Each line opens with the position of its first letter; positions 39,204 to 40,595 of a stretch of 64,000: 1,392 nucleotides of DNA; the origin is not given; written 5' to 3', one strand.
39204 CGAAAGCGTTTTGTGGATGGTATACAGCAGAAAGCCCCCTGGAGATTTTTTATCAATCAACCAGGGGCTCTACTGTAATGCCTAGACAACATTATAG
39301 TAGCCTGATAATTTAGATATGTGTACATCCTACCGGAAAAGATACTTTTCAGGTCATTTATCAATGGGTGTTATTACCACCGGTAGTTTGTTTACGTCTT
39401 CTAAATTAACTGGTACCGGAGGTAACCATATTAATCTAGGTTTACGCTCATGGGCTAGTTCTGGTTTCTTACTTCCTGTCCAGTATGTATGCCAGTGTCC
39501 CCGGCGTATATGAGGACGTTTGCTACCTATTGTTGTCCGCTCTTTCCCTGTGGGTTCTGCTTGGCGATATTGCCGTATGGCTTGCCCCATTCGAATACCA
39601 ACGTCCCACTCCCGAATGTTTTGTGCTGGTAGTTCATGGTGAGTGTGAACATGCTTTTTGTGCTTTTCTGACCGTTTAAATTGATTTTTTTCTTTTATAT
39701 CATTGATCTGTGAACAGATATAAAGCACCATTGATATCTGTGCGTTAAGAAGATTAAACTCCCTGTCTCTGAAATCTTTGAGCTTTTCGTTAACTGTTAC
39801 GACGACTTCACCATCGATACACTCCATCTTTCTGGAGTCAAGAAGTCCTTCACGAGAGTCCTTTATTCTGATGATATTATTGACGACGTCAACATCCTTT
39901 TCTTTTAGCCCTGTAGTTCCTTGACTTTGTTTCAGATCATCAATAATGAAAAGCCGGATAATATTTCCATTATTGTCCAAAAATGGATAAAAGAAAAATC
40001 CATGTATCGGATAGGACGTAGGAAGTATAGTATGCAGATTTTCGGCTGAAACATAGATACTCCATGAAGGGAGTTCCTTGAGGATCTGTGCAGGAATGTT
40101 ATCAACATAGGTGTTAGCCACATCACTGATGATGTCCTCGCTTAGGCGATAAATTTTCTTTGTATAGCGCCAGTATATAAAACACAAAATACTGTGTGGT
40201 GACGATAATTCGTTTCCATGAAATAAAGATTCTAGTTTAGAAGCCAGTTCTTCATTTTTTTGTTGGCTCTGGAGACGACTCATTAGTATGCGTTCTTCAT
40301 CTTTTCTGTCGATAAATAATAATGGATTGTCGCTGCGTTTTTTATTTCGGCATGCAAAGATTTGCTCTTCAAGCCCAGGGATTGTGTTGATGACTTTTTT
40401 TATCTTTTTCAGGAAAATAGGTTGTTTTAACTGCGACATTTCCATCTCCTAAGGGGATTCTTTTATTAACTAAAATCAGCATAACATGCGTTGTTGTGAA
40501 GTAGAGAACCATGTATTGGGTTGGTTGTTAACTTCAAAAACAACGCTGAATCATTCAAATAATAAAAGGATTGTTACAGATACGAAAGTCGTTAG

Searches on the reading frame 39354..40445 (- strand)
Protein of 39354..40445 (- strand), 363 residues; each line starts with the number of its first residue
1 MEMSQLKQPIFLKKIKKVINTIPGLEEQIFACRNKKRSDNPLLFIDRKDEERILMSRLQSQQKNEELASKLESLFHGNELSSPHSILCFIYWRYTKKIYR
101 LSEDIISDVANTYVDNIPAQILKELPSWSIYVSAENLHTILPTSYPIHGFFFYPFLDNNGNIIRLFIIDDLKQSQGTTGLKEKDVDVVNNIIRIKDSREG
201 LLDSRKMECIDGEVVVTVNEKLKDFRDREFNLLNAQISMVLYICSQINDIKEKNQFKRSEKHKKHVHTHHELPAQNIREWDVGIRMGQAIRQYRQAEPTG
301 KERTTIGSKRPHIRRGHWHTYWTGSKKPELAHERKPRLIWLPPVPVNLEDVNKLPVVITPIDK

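Call 10: profile_search(protein=window:39354-40445:-)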
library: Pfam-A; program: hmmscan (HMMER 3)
A. the first sequence (363 residues): domains with independent E <= 10: 0; with E <= 0.001: 0
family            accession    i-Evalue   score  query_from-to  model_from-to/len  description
(no Pfam family matches the first sequence, even at E <= 10)

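Call 11: search_protein_families(proteins=[window:39354-40445:-], library=phrogs, max_evalue=1)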
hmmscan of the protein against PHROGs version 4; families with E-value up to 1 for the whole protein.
window:39354-40445:- (363 aa): 5 families
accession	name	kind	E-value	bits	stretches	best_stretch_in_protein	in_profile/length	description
phrog_6160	-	unknown function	9.6e-48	164.2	1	78-349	69-319/322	-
phrog_21707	-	unknown function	0.0063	17.9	1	218-269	9-60/102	-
phrog_4768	-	unknown function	0.045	14.2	1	205-292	91-173/210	-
phrog_22707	-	unknown function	0.061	14.3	0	166-229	76-136/139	-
phrog_355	-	DNA, RNA and nucleotide metabolism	0.18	12.2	1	212-288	45-134/249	nucleoside 2-deoxyribosyltransferase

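Call 12: search_protein_families(proteins=[window:39354-40445:-], library=padloc, max_evalue=1)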
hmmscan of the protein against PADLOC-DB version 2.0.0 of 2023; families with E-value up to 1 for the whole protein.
window:39354-40445:- (363 aa): 1 family
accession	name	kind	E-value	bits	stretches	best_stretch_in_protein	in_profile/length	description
PDLC04814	PDC-S02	-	0.0086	14.7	1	248-309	8-66/103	-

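Call 13: search_protein_families(proteins=[window:39354-40445:-], library=ncbifam, max_evalue=1)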
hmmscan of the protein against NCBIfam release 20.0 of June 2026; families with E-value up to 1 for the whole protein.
window:39354-40445:- (363 aa): 0 families

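Call 16: search_solved_structures(query=window:39354-40445:-, max_evalue=10, show_alignments=2)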
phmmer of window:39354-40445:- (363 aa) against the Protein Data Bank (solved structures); distinct sequences matched with E-value up to 10: 4.
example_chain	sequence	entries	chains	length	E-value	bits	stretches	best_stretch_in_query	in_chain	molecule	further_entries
7ci1_A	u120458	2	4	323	3.9e-17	65.3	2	232-347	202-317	AcrVA2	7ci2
7t2r_A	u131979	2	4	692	0.041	15.9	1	201-251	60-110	NiFe hydrogenase subunit A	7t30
3jcm_e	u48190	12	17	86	1.3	11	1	185-252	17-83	U6 snRNA-associated Sm-like protein LSm6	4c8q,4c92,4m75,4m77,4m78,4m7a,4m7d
5vsu_F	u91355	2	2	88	1.3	10.9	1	185-252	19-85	U6 snRNA-associated Sm-like protein LSm6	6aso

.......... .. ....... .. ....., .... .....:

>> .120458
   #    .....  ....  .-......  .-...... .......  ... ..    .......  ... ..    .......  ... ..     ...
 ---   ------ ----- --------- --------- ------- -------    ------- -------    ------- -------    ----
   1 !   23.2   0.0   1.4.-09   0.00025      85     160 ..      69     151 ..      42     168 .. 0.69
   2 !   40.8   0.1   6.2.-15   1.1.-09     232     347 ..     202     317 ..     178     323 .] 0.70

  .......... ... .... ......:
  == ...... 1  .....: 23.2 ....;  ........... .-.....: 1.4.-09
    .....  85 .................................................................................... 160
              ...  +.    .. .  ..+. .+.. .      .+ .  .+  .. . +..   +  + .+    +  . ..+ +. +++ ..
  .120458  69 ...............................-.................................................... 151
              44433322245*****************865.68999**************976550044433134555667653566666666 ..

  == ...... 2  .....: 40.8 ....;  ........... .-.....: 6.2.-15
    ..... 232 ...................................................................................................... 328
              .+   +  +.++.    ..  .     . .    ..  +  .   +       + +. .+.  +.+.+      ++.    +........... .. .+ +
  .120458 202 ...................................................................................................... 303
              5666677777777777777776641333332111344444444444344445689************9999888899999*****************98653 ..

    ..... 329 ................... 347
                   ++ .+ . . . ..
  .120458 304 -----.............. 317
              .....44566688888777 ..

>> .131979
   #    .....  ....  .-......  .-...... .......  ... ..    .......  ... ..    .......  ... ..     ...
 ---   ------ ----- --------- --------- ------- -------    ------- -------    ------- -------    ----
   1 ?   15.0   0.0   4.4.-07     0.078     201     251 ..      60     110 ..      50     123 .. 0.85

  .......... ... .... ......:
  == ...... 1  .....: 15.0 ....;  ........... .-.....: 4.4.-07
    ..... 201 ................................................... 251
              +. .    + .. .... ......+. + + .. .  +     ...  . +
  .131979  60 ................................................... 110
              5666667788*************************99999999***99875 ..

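Call 27: find_homologous_proteins(query=window:39354-40445:-, max_evalue=0.001)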
Query window:39354-40445:- (363 aa): 27 proteins with E <= 0.001 among 1676 candidates.
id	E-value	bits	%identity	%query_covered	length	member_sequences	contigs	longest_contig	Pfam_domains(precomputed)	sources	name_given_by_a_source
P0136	2.0e-243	825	100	100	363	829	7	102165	PF26125.1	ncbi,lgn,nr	ncbi:protein finQ [Escherichia coli]|nr:protein finQ [Escherichia coli] EJW5829923.1 protein finQ [E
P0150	8.5e-241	816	99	100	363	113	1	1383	PF26125.1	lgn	-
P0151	2.2e-208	709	87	99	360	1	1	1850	PF26125.1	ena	-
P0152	9.2e-187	638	77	99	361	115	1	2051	PF26125.1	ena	-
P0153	3.1e-186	636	83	99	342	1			PF26125.1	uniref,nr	uniref:Protein FinQ n=1 Tax=Escherichia coli TaxID=562 RepID=FINQ_ECOLX|nr:RecName: Full=Protein Fin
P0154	1.6e-183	628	77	99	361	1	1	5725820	PF26125.1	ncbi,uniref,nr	ncbi:protein finQ [Kosakonia sp. MUSA4]|uniref:AcrVA2 family anti-CRISPR protein n=1 Tax=Kosakonia s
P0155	1.8e-176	604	73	99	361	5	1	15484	PF26125.1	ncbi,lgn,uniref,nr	ncbi:Uncharacterised protein [Serratia ficaria]|uniref:AcrVA2 family anti-CRISPR protein n=1 Tax=Ser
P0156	1.8e-175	601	73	99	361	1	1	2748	PF26125.1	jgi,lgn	jgi:hypothetical protein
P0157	9.6e-154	530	64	99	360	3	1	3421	PF26125.1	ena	-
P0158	3.0e-153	528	100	63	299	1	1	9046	PF26125.1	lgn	-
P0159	1.6e-127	443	80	71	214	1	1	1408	PF26125.1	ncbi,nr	ncbi:hypothetical protein UXB74_24760 [Escherichia marmotae]|nr:hypothetical protein [Escherichia ma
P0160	1.3e-91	325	99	41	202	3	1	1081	PF26125.1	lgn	-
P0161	3.6e-28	117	28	74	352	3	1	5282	PF26125.1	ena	-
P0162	7.8e-27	112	30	75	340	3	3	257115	PF26125.1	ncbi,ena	-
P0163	3.0e-26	110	30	78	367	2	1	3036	PF26125.1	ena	-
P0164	8.2e-26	109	30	82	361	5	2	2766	PF26125.1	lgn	-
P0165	4.4e-25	106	29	77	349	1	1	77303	PF26125.1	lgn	-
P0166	6.4e-25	106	29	79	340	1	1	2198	PF26125.1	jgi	jgi:hypothetical protein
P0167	3.2e-23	100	31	76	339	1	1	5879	PF26125.1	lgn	-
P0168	3.2e-23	100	28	88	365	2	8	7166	PF26125.1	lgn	-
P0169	1.2e-20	92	29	82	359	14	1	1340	PF26125.1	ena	-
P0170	2.2e-17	81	28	71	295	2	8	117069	PF26125.1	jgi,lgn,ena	-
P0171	1.6e-15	75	27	77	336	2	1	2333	PF26125.1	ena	-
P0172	1.9e-14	71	26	92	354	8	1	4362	PF26125.1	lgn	-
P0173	2.3e-14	71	28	70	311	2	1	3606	PF26125.1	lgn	-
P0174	2.1e-12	65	26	96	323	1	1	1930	PF26125.1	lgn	-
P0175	1.6e-8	52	25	71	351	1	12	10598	PF26125.1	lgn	-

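Call 70: predict_structure(alignment_id=A2)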
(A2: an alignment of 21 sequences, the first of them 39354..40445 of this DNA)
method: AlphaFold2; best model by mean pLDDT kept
length: 363 residues; sequences in the alignment: 21
mean_pLDDT: 74.7   pTM: 0.78
mean pLDDT of the five models: 74.7, 74.5, 68.8, 65.7, 60.4
residues with pLDDT >= 90: 31; 70-90: 228; 50-70: 71; < 50: 33
segments of 3 or more residues with pLDDT < 50: 1-6, 253-269, 300-307
pLDDT, mean of each block of 10 residues (from residue 1): 48 78 83 79 78 83 75 63 80 88 87 87 86 90 88 86 89 68 85 70 61 71 83 93 78 42 43 77 80 67 47 71 81 80 62 65 67
secondary structure, 60 per line:
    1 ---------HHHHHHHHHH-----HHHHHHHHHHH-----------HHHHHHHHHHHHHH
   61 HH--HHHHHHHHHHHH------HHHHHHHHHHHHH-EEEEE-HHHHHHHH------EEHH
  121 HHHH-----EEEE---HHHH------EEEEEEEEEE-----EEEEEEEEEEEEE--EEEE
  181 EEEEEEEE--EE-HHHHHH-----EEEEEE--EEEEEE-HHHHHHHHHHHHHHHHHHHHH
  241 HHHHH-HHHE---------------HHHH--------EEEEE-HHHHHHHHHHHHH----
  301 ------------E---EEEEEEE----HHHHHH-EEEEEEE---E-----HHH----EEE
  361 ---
elements in order: H10-19 H25-35 H47-62 H65-76 H83-95 E97-101 H103-110 H119-124 E130-133 H137-140 E147-156 E162-174 E177-188 H194-199 E205-210 E213-218 H220-245 H266-269 E278-282 H284-296 E317-323 H328-333 E335-341 E358-360

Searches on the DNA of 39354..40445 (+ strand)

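Call 49: search_dna_similar(query=window:39354-40445:+, collection=plasmids, mode=near, max_rows=10)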
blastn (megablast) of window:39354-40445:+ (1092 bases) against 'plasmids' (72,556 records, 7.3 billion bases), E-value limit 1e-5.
Records with a match: 518; places in all: 627; records where one place covers at least 80% of the query: 393.
Best place of each record, by identity: >=99% 515; 60-80% 3.
By first word of the organism name: Escherichia 312; Salmonella 147; Shigella 31; Klebsiella 22; uncultured 3; Enterobacter 2; Serratia 1.
By predicted mobility (MOB-suite, as given by PLSDB): conjugative 507; non-mobilizable 6; mobilizable 5.
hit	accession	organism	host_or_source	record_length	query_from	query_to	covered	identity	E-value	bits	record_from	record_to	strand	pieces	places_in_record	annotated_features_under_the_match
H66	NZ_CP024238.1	Escherichia coli O15:H11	-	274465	1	1092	100%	100.0%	0e+0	2017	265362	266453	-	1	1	finQ: protein FinQ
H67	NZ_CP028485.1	Escherichia coli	Homo sapiens,sputum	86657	1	1092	100%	100.0%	0e+0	2017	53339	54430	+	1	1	finQ: protein FinQ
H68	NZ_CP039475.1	Salmonella enterica subsp. enterica serovar Bareilly str. ...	Homo sapiens,human,stool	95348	1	1092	100%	100.0%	0e+0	2017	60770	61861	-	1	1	finQ: protein FinQ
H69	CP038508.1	Salmonella enterica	liver and spleen of chicken (broiler)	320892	1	1092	100%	100.0%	0e+0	2017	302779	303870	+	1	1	protein finQ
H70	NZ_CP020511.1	Escherichia coli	Homo sapiens,abdominal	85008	1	1092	100%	100.0%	0e+0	2017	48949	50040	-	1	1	finQ: protein FinQ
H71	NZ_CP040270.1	Escherichia coli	Bivalve mollusk,Whole organism,marine ...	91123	1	1092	100%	100.0%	0e+0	2017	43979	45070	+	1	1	finQ: protein FinQ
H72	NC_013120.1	Escherichia coli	-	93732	1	1092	100%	100.0%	0e+0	2017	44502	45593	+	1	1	finQ: protein FinQ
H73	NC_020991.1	Shigella sonnei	-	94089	1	1092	100%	100.0%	0e+0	2017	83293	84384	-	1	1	finQ: protein FinQ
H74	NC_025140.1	Escherichia coli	Homo sapiens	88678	1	1092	100%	100.0%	0e+0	2017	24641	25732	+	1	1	finQ: protein FinQ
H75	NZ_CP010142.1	Escherichia coli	dog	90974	1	1092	100%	100.0%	0e+0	2017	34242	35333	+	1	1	finQ: protein FinQ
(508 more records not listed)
